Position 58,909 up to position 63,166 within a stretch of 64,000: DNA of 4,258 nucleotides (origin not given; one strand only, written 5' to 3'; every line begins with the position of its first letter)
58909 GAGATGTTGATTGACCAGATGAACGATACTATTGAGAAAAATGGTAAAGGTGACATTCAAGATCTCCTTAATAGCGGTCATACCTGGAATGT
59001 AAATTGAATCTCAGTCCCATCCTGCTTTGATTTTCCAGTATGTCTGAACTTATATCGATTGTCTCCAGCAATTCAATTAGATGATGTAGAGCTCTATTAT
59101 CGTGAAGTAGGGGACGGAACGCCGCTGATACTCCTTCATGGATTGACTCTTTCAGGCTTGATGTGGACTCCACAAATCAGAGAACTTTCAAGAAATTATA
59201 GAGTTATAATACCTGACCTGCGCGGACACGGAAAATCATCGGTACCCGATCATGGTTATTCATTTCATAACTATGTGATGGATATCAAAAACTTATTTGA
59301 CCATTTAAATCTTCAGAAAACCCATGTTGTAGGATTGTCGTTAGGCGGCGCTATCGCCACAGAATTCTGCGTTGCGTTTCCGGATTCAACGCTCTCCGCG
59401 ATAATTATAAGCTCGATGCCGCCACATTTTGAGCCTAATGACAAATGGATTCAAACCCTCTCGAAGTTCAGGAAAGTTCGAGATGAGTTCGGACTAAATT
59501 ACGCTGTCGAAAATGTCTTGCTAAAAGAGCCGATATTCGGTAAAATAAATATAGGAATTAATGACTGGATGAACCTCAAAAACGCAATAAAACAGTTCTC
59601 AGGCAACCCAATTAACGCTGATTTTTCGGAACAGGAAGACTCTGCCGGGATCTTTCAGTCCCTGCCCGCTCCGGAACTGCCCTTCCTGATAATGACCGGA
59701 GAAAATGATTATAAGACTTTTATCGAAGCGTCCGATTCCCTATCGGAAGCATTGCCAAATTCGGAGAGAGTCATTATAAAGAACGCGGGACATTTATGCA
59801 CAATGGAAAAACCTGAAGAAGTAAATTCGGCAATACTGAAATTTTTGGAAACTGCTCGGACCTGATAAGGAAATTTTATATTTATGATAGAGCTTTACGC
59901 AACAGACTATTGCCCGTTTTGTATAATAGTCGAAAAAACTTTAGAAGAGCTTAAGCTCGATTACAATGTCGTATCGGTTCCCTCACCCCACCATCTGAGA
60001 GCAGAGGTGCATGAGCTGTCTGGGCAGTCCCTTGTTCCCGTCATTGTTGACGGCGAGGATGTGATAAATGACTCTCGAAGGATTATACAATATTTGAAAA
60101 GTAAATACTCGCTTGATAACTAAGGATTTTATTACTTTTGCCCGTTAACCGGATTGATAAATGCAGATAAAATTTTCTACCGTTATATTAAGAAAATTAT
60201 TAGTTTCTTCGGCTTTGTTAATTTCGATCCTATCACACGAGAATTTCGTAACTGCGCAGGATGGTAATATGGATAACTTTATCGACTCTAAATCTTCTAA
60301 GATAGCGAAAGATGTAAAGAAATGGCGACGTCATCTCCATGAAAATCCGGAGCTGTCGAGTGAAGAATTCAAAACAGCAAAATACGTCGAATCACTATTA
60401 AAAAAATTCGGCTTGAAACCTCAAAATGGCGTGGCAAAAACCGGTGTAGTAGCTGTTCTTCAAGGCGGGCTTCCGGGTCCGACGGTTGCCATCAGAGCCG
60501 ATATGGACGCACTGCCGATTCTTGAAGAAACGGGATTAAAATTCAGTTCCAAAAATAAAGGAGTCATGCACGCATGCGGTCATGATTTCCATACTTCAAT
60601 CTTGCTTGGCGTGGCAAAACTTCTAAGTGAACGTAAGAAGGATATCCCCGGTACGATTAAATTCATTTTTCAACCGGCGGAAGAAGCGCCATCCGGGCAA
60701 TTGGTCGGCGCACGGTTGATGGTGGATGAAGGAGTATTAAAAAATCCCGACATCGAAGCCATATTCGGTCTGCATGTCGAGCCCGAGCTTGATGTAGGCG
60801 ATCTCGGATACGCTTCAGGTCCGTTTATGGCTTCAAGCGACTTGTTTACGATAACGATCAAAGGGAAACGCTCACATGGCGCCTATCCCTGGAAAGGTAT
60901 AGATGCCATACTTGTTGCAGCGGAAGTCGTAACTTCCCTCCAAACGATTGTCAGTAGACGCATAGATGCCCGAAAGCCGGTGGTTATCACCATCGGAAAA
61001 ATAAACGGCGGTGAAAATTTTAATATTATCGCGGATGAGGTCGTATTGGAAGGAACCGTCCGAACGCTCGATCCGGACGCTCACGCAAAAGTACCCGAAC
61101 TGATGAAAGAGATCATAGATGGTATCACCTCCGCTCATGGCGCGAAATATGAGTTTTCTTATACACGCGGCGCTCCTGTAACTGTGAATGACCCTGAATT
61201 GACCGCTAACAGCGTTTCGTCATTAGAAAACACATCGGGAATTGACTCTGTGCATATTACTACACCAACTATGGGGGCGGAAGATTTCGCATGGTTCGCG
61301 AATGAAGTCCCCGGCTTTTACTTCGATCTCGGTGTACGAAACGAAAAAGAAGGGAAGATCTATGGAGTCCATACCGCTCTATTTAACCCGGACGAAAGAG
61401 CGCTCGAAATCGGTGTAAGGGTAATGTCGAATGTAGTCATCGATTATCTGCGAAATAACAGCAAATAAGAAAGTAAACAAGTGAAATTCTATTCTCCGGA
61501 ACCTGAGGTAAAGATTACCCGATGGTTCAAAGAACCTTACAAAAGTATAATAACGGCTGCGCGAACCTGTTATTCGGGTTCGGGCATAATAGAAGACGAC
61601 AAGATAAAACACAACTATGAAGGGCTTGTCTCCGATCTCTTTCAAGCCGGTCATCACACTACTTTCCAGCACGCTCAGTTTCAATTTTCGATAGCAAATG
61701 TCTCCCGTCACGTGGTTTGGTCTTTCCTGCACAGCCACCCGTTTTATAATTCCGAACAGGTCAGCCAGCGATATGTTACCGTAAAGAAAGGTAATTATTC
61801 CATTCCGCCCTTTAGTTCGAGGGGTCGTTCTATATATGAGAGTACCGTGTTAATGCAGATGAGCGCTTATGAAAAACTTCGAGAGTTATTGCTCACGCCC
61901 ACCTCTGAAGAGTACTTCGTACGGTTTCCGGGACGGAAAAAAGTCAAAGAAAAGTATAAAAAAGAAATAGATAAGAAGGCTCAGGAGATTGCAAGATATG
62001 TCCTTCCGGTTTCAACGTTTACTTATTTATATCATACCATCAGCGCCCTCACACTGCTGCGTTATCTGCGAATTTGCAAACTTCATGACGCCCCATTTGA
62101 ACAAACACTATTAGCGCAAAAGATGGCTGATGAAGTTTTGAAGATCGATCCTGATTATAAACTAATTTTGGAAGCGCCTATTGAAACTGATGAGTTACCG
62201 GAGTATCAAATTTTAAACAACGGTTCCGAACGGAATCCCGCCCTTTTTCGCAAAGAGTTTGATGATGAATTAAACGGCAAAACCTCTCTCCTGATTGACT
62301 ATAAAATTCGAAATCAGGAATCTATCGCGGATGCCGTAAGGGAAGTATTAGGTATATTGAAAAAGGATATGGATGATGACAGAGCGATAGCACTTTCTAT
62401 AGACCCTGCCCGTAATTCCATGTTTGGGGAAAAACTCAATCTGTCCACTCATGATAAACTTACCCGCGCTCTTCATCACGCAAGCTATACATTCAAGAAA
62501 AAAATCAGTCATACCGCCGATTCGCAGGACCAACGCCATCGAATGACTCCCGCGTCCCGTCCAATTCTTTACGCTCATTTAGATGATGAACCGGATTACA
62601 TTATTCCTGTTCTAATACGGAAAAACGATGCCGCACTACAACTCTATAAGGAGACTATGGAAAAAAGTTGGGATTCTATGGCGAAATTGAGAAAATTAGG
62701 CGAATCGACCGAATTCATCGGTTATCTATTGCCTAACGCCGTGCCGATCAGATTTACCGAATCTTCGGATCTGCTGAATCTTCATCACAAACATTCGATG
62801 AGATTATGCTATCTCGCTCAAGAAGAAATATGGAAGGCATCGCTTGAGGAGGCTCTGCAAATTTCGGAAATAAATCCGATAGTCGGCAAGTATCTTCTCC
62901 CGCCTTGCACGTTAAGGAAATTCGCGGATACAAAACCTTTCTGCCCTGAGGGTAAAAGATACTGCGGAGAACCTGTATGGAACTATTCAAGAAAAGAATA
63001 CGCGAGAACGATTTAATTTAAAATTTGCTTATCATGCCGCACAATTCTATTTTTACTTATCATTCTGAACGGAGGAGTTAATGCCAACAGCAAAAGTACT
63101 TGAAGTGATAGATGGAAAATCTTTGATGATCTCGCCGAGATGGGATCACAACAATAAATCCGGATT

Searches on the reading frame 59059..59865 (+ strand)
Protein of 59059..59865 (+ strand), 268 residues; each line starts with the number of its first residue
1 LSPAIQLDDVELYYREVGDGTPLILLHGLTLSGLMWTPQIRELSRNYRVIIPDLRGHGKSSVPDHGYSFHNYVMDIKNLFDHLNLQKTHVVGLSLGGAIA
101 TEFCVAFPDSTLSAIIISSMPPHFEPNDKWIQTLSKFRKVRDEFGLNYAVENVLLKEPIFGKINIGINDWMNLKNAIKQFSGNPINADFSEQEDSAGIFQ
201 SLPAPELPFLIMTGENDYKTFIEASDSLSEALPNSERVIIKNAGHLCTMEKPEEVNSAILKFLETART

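Call 67: search_protein_families(library=pfam, proteins=[window:59059-59865:+], max_evalue=0.0001)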
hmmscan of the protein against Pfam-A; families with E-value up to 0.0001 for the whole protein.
window:59059-59865:+ (268 aa): 4 families
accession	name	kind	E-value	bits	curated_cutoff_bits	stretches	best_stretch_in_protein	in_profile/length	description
PF00561.26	Abhydrolase_1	-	1.1e-33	117.3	25.8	1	22-252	2-245/245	alpha/beta hydrolase fold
PF12697.13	Abhydrolase_6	-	1.3e-21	78.7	26.3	1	23-257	1-216/217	Alpha/beta hydrolase family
PF12146.15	Hydrolase_4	-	5.7e-15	55.7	27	1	24-151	8-140/239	Serine aminopeptidase, S33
PF08386.16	Abhydrolase_4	-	8.5e-05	23.1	21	0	206-267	34-95/103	TAP-like protein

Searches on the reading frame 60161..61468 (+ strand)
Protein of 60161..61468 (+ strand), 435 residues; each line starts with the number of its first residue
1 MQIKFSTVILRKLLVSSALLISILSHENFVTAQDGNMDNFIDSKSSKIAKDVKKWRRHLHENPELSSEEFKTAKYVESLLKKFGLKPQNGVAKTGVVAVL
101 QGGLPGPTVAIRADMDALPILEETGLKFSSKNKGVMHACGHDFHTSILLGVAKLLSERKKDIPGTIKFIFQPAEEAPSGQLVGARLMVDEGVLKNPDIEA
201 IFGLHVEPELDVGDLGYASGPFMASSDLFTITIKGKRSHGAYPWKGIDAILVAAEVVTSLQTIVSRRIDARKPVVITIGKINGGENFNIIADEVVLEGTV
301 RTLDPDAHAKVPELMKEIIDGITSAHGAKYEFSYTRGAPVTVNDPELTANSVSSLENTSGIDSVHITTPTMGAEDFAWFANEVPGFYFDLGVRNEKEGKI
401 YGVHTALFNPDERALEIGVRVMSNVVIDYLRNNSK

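Call 67: search_protein_families(library=pfam, proteins=[window:60161-61468:+], max_evalue=0.0001)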
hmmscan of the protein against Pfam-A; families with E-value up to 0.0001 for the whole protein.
window:60161-61468:+ (435 aa): 2 families
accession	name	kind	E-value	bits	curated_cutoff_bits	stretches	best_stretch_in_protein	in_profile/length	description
PF01546.33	Peptidase_M20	-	1.5e-45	156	24.6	1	110-426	1-204/206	Peptidase family M20/M25/M40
PF07687.19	M20_dimer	-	3.1e-14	53.3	21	1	229-320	9-100/107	Peptidase dimerisation domain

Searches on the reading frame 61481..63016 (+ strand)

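Call 67: search_protein_families(library=pfam, proteins=[window:61481-63016:+], max_evalue=0.0001)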
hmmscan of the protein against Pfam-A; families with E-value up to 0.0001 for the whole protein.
window:61481-63016:+ (511 aa): 1 family
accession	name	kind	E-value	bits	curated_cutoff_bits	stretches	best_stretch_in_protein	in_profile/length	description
PF02511.20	Thy1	-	2.1e-52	178.1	24.8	2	16-224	6-190/191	Thymidylate synthase complementing protein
